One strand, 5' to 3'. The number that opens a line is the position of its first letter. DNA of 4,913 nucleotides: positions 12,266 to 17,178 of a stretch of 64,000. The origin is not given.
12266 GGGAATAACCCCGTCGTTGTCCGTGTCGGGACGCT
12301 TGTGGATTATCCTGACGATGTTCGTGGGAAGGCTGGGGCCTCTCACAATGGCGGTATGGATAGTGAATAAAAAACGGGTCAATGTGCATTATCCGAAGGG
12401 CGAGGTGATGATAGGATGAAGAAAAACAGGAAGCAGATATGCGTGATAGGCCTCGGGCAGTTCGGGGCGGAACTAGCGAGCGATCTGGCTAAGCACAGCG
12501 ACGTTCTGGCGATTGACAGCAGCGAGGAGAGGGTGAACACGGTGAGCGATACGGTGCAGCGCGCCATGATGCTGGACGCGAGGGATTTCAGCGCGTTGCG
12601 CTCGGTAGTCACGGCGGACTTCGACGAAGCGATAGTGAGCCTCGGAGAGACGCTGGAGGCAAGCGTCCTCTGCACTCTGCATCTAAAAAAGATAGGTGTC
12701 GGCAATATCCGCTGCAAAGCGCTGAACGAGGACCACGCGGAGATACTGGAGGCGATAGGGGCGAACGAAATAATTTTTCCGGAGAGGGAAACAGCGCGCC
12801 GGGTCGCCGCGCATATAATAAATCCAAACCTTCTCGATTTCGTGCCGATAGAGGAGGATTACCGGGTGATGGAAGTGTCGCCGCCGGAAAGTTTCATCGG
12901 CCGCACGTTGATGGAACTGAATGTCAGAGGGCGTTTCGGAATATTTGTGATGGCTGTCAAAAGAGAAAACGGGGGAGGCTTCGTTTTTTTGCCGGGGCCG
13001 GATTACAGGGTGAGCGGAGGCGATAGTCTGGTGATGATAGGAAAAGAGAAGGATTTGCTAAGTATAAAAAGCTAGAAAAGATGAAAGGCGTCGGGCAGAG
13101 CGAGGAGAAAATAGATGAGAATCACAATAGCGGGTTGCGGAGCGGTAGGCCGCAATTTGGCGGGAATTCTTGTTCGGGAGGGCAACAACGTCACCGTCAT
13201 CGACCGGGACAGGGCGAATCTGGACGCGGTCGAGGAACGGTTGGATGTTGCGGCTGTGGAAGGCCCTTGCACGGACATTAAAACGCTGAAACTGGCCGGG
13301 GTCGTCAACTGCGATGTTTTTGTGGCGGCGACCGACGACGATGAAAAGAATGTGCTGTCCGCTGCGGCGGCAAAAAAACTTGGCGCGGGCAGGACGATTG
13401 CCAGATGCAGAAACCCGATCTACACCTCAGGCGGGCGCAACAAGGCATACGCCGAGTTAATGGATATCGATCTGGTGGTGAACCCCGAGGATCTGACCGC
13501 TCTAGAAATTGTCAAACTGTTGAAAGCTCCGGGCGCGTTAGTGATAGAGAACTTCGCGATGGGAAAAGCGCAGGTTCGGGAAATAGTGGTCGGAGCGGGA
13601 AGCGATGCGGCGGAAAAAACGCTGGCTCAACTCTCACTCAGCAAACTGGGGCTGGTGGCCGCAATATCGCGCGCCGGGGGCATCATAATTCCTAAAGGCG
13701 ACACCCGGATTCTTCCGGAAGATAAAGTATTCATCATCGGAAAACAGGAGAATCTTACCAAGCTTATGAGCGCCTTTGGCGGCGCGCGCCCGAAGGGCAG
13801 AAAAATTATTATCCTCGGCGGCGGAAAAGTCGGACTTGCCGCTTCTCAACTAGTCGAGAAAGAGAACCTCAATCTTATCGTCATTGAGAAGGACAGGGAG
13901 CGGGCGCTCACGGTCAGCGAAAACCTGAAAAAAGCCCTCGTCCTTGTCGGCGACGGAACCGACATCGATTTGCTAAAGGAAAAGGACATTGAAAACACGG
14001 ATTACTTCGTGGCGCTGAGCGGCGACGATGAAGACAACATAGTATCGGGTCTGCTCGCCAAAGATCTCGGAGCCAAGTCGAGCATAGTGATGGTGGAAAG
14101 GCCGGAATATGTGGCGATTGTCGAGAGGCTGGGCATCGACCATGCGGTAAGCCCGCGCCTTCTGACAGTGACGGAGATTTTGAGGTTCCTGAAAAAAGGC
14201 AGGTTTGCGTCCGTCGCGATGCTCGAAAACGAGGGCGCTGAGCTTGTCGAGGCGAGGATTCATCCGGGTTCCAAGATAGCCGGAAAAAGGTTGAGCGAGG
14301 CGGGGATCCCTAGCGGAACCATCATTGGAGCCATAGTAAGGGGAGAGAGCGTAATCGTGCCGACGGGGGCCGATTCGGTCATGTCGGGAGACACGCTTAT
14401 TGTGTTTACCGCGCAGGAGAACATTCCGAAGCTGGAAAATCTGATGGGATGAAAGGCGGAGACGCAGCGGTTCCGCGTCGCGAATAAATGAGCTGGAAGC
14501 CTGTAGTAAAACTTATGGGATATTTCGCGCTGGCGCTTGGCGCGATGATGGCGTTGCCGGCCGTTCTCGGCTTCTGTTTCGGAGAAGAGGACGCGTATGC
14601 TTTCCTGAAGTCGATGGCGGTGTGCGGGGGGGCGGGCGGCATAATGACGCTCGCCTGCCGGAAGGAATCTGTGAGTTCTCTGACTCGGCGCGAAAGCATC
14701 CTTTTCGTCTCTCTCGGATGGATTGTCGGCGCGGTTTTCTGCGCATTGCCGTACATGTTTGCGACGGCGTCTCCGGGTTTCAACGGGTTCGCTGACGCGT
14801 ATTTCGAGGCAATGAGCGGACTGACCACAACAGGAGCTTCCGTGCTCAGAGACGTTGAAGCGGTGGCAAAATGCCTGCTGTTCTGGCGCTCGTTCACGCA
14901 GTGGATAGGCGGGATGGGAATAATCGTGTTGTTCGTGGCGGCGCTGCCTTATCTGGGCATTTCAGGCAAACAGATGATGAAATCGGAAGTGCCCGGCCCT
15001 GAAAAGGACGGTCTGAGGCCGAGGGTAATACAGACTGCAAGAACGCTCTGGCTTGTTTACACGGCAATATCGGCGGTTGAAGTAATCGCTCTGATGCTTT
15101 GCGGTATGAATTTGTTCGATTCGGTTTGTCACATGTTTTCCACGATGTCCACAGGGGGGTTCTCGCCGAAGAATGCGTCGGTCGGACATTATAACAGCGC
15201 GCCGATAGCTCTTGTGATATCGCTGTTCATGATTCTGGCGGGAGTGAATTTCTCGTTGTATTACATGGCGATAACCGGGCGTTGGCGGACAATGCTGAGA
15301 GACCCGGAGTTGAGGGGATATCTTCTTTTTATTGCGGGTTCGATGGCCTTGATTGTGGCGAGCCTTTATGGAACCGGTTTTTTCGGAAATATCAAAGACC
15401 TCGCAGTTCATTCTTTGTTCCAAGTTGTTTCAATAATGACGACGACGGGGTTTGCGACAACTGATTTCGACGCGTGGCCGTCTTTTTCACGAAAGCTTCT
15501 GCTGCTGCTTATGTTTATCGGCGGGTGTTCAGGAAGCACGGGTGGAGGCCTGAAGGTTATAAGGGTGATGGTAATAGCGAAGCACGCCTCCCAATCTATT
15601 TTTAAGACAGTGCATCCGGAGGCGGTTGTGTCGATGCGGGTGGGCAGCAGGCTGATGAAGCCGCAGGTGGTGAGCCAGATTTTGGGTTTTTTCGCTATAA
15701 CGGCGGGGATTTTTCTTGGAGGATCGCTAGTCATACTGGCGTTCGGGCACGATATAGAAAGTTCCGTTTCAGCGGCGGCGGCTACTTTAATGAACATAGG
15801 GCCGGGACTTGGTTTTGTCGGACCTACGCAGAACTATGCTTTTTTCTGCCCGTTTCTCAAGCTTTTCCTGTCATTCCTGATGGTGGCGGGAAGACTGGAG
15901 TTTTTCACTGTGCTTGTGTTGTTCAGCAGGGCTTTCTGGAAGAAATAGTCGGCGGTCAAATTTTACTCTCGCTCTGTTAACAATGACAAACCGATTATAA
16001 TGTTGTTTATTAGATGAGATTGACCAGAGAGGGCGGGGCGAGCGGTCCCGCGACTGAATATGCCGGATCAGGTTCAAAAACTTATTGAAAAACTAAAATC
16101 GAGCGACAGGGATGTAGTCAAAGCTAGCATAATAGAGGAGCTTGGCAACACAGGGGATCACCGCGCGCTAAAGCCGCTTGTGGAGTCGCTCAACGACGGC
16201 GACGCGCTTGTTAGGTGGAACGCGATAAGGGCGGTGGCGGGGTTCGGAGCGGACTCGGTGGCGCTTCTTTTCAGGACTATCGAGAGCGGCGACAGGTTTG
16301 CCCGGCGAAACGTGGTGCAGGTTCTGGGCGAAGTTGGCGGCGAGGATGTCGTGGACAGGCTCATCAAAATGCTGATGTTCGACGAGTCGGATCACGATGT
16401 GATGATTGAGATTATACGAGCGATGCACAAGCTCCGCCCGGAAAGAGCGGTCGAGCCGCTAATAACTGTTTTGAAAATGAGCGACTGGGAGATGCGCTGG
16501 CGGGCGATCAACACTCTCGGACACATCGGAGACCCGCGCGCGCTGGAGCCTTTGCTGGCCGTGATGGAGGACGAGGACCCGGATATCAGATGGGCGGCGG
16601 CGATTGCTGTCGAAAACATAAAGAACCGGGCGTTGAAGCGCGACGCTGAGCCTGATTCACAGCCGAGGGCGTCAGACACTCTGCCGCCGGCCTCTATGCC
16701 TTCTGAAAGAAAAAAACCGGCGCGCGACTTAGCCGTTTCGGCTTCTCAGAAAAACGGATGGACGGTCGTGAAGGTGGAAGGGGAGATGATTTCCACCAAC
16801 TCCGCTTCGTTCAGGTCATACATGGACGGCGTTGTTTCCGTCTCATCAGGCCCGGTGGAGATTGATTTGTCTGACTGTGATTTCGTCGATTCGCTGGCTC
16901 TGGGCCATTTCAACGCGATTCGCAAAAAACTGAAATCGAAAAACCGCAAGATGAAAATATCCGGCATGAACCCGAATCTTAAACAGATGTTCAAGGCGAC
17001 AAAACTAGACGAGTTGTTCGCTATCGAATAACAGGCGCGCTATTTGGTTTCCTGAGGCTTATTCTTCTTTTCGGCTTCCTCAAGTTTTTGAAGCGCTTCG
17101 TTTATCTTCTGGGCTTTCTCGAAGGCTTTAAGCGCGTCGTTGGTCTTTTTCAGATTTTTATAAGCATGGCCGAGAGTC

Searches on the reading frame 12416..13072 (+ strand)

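Call 67: search_protein_families(library=pfam, proteins=[window:12416-13072:+], max_evalue=0.00001)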
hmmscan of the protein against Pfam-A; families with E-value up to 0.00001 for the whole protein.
window:12416-13072:+ (219 aa): 2 families
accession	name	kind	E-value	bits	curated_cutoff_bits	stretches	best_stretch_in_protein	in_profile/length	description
PF02254.24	TrkA_N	-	1.2e-20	74.4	23.8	1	8-122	1-116/116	TrkA-N domain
PF02080.26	TrkA_C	-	1.8e-12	47.4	27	1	153-217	5-66/71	TrkA-C domain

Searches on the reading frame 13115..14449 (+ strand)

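Call 67: search_protein_families(library=pfam, proteins=[window:13115-14449:+], max_evalue=0.00001)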
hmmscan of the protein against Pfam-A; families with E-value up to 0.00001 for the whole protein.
window:13115-14449:+ (445 aa): 8 families
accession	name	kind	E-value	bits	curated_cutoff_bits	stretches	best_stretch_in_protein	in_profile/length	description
PF02254.24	TrkA_N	-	1.9e-47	160.8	23.8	2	231-347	1-116/116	TrkA-N domain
PF02080.26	TrkA_C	-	9.9e-30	102.7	27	2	377-445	1-71/71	TrkA-C domain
PF03435.24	Sacchrp_dh_NADP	-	2.3e-08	34.9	25.1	0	3-43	1-43/129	Saccharopine dehydrogenase NADP binding domain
PF13241.12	NAD_binding_7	-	2.1e-07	31.9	22.1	0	2-89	9-85/104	Putative NAD(P)-binding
PF01488.26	Shikimate_DH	-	7.8e-07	29.7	24.3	0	227-291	11-77/138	Shikimate / quinate 5-dehydrogenase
PF02558.23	ApbA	-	2.3e-06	27.7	22.2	0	3-41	1-38/150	Ketopantoate reductase PanE/ApbA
PF03807.23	F420_oxidored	-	3.8e-06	27.8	21.6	0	2-49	1-50/94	NADP oxidoreductase coenzyme F420-dependent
PF03721.20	UDPG_MGDP_dh_N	-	8.2e-06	25.9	27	0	1-40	1-40/187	UDP-glucose/GDP-mannose dehydrogenase family, NAD binding domain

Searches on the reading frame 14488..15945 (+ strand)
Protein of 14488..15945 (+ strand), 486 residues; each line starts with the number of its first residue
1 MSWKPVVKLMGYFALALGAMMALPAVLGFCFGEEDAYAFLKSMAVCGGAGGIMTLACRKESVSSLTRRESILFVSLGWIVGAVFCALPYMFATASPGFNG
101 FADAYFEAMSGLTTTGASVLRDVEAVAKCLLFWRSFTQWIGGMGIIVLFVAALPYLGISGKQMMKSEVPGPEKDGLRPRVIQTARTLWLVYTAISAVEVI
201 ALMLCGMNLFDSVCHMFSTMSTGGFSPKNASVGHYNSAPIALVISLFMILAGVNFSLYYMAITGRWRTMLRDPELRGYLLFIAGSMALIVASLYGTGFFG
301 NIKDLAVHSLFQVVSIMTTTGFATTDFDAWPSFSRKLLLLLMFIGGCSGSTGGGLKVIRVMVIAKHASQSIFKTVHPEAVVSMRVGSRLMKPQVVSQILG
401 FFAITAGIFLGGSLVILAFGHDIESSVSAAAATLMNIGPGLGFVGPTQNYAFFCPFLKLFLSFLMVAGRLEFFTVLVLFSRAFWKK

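Call 67: search_protein_families(library=pfam, proteins=[window:14488-15945:+], max_evalue=0.00001)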
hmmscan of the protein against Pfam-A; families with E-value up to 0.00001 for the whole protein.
window:14488-15945:+ (486 aa): 1 family
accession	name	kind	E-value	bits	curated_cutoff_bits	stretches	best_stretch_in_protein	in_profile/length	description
PF02386.22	TrkH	-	1e-63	216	27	1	40-480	6-491/502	Cation transport protein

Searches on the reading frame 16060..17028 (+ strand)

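Call 67: search_protein_families(library=pfam, proteins=[window:16060-17028:+], max_evalue=0.00001)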
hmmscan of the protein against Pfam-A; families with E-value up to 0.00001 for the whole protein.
window:16060-17028:+ (323 aa): 6 families
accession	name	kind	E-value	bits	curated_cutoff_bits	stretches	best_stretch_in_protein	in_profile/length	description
PF13646.12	HEAT_2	-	1e-56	189.6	27.7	5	107-184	9-87/88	HEAT repeats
PF03130.22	HEAT_PBS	-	1.8e-19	68.4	20.9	0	146-171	2-27/27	PBS lyase HEAT-like repeat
PF01740.26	STAS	-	1.5e-16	60.5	22.6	1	227-322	3-99/106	STAS domain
PF02985.28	HEAT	-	3e-09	36.7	23.5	0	162-187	2-27/31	HEAT repeat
PF13513.12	HEAT_EZ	-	4.7e-09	37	27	0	159-187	27-55/55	HEAT-like repeat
PF13466.11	STAS_2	-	1.3e-08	35.3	29.2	1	238-317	2-80/80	STAS domain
